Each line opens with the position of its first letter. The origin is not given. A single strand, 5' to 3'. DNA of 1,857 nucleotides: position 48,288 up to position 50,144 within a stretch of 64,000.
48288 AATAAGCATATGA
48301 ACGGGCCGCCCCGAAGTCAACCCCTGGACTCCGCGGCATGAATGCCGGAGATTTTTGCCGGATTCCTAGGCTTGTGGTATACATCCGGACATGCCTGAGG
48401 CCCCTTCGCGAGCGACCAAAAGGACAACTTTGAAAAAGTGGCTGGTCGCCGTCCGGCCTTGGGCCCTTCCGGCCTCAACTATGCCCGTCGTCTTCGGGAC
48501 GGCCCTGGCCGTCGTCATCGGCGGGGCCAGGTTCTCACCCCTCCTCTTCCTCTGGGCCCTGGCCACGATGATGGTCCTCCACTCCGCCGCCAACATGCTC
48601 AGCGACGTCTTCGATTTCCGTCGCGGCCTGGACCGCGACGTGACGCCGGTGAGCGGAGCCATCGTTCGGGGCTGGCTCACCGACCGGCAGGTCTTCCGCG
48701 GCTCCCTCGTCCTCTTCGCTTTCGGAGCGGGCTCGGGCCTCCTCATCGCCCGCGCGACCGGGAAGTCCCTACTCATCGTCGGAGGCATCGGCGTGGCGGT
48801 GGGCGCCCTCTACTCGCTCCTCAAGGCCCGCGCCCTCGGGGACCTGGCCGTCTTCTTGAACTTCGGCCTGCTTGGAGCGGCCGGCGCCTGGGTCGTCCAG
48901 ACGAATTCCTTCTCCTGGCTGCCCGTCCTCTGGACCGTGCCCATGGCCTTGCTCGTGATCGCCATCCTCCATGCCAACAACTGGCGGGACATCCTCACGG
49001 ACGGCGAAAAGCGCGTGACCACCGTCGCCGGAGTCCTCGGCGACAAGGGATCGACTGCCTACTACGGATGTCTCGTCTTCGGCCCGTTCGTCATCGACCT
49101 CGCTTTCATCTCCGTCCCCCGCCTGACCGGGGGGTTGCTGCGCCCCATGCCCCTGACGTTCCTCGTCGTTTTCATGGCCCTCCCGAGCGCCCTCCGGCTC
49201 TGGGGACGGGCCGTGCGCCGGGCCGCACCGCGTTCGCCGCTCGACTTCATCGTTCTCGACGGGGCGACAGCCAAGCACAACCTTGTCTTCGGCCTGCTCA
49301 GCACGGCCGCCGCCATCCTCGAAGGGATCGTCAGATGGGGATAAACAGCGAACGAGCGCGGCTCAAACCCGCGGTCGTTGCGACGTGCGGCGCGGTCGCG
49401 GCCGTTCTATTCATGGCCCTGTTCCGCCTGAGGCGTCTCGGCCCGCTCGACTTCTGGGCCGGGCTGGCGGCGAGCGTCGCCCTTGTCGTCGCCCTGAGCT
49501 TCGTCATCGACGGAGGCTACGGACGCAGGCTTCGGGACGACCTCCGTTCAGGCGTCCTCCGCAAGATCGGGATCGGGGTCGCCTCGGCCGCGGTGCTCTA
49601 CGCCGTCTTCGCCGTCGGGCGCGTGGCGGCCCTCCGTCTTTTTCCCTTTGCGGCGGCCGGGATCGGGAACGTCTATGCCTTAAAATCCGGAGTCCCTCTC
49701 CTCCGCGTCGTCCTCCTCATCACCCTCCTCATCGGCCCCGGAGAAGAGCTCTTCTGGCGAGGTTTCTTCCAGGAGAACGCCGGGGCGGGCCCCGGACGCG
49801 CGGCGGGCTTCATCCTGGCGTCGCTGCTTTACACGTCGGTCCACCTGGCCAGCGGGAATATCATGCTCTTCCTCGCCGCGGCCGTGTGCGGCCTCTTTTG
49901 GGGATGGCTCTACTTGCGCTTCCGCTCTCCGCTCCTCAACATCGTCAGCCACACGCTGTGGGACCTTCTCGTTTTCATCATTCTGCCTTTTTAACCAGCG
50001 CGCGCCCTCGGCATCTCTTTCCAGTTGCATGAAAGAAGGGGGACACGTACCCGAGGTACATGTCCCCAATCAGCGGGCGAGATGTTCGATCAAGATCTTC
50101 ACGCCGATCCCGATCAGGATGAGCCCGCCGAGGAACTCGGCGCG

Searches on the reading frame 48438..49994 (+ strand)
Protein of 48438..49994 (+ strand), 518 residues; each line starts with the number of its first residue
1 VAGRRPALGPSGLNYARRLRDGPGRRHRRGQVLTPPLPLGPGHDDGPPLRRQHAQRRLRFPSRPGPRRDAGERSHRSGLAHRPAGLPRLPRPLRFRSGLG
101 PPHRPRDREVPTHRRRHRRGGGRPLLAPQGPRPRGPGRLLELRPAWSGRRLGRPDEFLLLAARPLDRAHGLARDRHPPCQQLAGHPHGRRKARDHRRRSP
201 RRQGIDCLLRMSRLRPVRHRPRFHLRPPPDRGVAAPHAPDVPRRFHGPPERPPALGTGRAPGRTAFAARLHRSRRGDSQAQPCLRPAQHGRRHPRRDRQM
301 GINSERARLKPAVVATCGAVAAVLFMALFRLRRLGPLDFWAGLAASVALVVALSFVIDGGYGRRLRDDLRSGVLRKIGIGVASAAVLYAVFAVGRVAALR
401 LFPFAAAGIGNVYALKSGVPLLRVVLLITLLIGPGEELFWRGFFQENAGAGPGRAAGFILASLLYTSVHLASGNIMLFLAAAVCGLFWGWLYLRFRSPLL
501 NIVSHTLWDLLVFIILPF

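Call 10: search_protein_families(library=pfam, proteins=[window:48438-49994:+], max_evalue=0.001)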
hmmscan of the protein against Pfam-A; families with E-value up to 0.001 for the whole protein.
window:48438-49994:+ (518 aa): 1 family
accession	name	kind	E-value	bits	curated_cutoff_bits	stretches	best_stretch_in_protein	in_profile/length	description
PF02517.21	Rce1-like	-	5.2e-16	59.1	22.4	1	422-511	5-93/93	Type II CAAX prenyl endopeptidase Rce1-like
